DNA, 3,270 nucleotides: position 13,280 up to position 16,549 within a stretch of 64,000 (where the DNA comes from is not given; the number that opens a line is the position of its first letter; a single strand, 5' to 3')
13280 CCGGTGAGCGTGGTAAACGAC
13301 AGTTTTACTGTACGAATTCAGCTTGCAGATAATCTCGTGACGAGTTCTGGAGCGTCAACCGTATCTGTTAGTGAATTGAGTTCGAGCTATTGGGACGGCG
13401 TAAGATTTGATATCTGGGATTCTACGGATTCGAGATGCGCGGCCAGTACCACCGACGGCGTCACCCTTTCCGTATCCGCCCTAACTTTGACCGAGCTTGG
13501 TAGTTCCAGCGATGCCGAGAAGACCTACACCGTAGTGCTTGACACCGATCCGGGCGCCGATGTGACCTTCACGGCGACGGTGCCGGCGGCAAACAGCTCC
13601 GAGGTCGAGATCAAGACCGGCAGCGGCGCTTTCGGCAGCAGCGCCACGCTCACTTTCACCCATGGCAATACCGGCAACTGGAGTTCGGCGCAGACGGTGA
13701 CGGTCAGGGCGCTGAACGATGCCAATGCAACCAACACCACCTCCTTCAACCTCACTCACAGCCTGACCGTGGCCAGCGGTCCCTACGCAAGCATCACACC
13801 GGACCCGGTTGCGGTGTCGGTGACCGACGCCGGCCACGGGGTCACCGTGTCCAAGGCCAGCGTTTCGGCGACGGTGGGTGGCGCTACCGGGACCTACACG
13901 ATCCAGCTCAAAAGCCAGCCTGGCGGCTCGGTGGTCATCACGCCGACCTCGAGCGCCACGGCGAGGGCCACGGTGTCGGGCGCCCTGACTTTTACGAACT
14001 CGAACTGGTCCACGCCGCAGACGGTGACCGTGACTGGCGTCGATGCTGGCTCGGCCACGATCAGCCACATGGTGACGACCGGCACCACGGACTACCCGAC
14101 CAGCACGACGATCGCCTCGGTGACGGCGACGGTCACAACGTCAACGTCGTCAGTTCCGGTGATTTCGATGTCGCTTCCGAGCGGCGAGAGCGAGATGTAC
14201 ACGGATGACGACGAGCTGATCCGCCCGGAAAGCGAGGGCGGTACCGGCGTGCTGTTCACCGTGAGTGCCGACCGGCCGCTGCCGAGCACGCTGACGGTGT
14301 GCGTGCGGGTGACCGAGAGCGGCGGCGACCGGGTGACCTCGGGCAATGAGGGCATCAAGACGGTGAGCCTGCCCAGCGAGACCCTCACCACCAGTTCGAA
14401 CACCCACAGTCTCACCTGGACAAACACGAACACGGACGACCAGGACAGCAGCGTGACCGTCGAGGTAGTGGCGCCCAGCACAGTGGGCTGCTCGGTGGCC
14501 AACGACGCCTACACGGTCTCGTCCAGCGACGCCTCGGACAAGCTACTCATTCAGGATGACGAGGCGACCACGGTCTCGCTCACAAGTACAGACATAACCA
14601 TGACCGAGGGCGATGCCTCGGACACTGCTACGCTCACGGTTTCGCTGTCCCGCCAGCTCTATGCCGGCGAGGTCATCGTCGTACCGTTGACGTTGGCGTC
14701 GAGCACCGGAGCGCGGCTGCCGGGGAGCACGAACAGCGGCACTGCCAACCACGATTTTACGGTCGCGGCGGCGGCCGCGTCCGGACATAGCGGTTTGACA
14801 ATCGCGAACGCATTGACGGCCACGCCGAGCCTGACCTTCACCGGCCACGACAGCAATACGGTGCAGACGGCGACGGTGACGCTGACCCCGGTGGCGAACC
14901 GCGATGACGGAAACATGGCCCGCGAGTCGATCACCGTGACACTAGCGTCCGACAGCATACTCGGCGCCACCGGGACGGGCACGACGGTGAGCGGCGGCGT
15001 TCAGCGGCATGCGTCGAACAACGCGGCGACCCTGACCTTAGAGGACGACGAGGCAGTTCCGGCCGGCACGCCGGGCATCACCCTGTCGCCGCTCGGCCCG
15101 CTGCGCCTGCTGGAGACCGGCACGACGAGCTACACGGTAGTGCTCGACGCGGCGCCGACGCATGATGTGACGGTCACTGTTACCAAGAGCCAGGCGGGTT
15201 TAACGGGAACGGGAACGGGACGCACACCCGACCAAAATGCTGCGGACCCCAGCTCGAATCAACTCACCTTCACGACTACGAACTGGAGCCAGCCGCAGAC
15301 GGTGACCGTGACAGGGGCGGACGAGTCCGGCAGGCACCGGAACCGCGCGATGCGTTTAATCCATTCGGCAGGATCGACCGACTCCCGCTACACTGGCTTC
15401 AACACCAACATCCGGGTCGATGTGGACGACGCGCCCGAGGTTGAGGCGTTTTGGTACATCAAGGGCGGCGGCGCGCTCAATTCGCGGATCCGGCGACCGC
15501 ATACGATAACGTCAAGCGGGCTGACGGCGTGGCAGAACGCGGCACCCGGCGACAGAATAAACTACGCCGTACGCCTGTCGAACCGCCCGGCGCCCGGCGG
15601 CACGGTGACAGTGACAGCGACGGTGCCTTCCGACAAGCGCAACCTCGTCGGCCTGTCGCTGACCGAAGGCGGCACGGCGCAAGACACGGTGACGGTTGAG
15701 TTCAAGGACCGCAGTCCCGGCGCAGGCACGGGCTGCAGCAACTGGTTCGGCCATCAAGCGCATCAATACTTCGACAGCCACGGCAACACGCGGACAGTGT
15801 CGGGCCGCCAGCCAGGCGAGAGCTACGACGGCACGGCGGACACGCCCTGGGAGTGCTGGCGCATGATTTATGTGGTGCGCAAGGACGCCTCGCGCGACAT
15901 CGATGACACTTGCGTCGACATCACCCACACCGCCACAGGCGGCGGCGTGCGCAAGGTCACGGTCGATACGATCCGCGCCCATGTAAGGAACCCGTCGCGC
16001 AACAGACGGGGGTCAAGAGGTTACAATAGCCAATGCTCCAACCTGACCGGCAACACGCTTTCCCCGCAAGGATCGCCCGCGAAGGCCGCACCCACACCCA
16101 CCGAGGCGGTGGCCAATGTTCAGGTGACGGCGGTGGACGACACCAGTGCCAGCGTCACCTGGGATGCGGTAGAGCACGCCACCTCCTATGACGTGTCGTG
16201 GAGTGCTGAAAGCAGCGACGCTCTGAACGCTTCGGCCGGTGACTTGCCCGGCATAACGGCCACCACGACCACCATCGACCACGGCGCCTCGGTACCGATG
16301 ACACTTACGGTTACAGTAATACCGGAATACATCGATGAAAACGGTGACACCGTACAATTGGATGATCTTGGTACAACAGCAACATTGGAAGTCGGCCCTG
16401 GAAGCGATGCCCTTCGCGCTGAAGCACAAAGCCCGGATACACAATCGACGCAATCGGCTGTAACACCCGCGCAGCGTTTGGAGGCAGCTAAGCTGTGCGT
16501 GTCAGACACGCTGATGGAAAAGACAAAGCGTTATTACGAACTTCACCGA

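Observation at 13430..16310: Abrupt roughly 2.9-kb very GC-rich block inside a single ORF: a mosaic passenger domain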

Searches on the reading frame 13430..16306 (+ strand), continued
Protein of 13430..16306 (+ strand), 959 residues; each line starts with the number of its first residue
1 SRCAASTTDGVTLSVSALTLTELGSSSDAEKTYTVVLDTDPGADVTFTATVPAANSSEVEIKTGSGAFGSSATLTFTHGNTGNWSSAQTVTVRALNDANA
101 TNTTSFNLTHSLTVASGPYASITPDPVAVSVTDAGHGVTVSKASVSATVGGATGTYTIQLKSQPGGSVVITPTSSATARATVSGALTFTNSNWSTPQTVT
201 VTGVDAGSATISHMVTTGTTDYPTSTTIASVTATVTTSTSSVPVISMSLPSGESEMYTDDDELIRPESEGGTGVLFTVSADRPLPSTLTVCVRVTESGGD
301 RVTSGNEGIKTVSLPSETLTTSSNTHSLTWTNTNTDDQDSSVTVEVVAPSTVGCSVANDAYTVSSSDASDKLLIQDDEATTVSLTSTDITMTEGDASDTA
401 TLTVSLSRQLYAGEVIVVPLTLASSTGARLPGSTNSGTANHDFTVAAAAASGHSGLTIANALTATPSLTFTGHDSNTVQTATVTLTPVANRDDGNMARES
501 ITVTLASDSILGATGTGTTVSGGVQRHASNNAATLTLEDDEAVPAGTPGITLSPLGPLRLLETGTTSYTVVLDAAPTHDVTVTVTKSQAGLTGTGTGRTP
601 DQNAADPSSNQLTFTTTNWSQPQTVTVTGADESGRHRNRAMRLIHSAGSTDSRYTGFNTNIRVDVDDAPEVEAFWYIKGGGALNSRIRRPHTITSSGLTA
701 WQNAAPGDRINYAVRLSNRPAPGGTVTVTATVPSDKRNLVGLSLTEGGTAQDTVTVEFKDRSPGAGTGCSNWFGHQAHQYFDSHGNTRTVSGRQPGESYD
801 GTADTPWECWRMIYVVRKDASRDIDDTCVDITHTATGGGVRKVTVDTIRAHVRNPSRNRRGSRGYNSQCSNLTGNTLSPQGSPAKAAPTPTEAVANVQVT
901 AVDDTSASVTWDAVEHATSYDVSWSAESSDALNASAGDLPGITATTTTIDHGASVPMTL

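Call 58: fold_search(model_id=the predicted structure, library=pdb)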
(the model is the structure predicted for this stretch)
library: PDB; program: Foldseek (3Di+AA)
matches with E <= 10: 1755; with E <= 0.001: 204
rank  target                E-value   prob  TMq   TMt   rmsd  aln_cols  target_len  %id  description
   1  9ijj_O                4.8e-15  1.00  0.14  0.11  32.0      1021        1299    9  In situ structure of the central apparatus in mouse sperm axoneme. (released 2025-06-04)
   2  9ijj_h                6.8e-15  1.00  0.15  0.11  23.9      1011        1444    8  In situ structure of the central apparatus in mouse sperm axoneme. (released 2025-06-04)
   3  7sqc_O0               2.3e-14  1.00  0.13  0.11  27.9      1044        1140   11  Ciliary C1 central pair apparatus isolated from Chlamydomonas reinhardtii (released 2022-04-13)
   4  9ijj_C                4.8e-13  1.00  0.14  0.14  27.5       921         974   10  In situ structure of the central apparatus in mouse sperm axoneme. (released 2025-06-04)
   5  9fx2                  1.6e-12  1.00  0.09  0.08  57.1      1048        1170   10  Structure of methylamine activated CD109 (released 2025-03-19)
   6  9ijj_P                1.2e-11  1.00  0.12  0.16  18.9       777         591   10  In situ structure of the central apparatus in mouse sperm axoneme. (released 2025-06-04)
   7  8wa2_A                1.6e-11  1.00  0.13  0.09  23.1      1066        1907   12  cryo-EM structure of native mastigonemes isolated from Chlamydomonas reinhardtii at 3.0 angstrom resolution (released 2024-04-10)
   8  8s3o_A                3.5e-11  1.00  0.10  0.08  41.7       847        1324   10  Structure of native human CD109 (released 2025-03-05)
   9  9fx3_A                3.7e-11  1.00  0.10  0.08  58.0      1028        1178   10  Structure of active human CD109 (released 2025-03-19)
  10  8wa2_C                4.1e-11  1.00  0.14  0.11  23.2      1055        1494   12  cryo-EM structure of native mastigonemes isolated from Chlamydomonas reinhardtii at 3.0 angstrom resolution (released 2024-04-10)
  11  4u48                  5.9e-11  1.00  0.11  0.08  59.4       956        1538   10  Crystal structure of Salmonella alpha-2-macroglobulin (released 2014-09-17)
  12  7s64_A                2.1e-10  1.00  0.12  0.09  45.5       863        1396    9  Intermediate-form oocyte/egg Alpha-2-Macroglobulin (A2Moo) tetramer (released 2022-01-05)
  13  7q62_B                2.7e-10  1.00  0.11  0.12  58.9       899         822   12  Structure of TEV cleaved A2ML1 dimer (A2ML1-TT dimer) (released 2022-04-20)
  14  7q62_A                4.1e-10  1.00  0.11  0.09  57.2      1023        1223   10  Structure of TEV cleaved A2ML1 dimer (A2ML1-TT dimer) (released 2022-04-20)
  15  7q61_A                6.5e-10  1.00  0.11  0.09  58.6      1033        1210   11  Structure of TEV conjugated A2ML1 (A2ML1-TC) (released 2022-04-20)
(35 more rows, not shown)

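Call 72: find_related_loci(query=A1, collection=viral_contigs, flank=10000)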
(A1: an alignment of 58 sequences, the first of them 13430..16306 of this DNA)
Query A1 (959 aa) in viral_contigs; peptide patterns used: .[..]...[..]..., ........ (x = any residue, [..] = any of these).
129 stretches matched a pattern, but none encodes a relative of the query by tblastn (E <= 1e-3).

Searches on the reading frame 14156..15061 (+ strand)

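Call 44: search_protein_families(library=pfam, proteins=[window:14156-15061:+], max_evalue=1)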
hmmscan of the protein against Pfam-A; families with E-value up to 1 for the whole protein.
window:14156-15061:+ (302 aa): 1 family
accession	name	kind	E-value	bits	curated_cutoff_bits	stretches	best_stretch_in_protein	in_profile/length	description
PF08522.16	BT_3987-like_N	-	0.02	16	25.9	1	79-186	9-119/120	BT_3987-like, N-terminal domain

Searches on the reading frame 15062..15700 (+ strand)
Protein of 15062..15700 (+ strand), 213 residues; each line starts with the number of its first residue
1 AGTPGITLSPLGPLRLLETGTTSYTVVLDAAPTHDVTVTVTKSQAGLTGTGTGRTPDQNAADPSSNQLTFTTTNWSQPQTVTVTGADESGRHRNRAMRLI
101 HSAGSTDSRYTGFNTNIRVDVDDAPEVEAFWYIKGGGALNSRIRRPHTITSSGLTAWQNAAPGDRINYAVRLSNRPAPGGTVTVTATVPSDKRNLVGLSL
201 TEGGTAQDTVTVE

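Call 44: search_protein_families(library=pfam, proteins=[window:15062-15700:+], max_evalue=1)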
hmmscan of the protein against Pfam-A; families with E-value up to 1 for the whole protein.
window:15062-15700:+ (213 aa): 4 families
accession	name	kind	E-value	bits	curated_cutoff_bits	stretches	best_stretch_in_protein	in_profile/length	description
PF16341.10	DUF4971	-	0.015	15.5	31.3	1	18-88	49-116/141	Domain of unknown function (DUF4971)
PF13927.12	Ig_3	-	0.13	13.2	30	0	111-174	15-78/78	Immunoglobulin domain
PF20579.4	LapA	-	0.17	12.7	27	0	18-43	15-40/99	LapA domain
PF23148.1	Gp77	-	0.41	11.7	27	1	161-210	2-50/84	Podophage GP4 fiber-tail adaptor protein gp77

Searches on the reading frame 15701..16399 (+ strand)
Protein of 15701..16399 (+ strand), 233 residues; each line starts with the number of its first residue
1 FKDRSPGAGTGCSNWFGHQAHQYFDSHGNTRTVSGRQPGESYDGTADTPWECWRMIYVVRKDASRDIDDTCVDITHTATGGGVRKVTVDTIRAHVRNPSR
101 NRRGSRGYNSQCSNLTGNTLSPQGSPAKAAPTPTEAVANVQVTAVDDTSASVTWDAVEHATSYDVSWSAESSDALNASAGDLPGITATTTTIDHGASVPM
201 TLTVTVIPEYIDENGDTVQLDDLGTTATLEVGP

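Call 44: search_protein_families(library=pfam, proteins=[window:15701-16399:+], max_evalue=1)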
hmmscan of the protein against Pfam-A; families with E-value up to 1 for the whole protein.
window:15701-16399:+ (233 aa): 3 families
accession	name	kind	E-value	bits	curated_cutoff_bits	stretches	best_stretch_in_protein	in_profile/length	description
PF00041.27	fn3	-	0.00033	21.3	25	1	136-190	2-51/84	Fibronectin type III domain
PF16656.11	Pur_ac_phosph_N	-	0.045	14.8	30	1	140-181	6-46/93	Purple acid Phosphatase, N-terminal domain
PF08828.15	DSX_dimer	-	0.061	13.4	23.9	1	49-69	20-40/49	Doublesex dimerisation domain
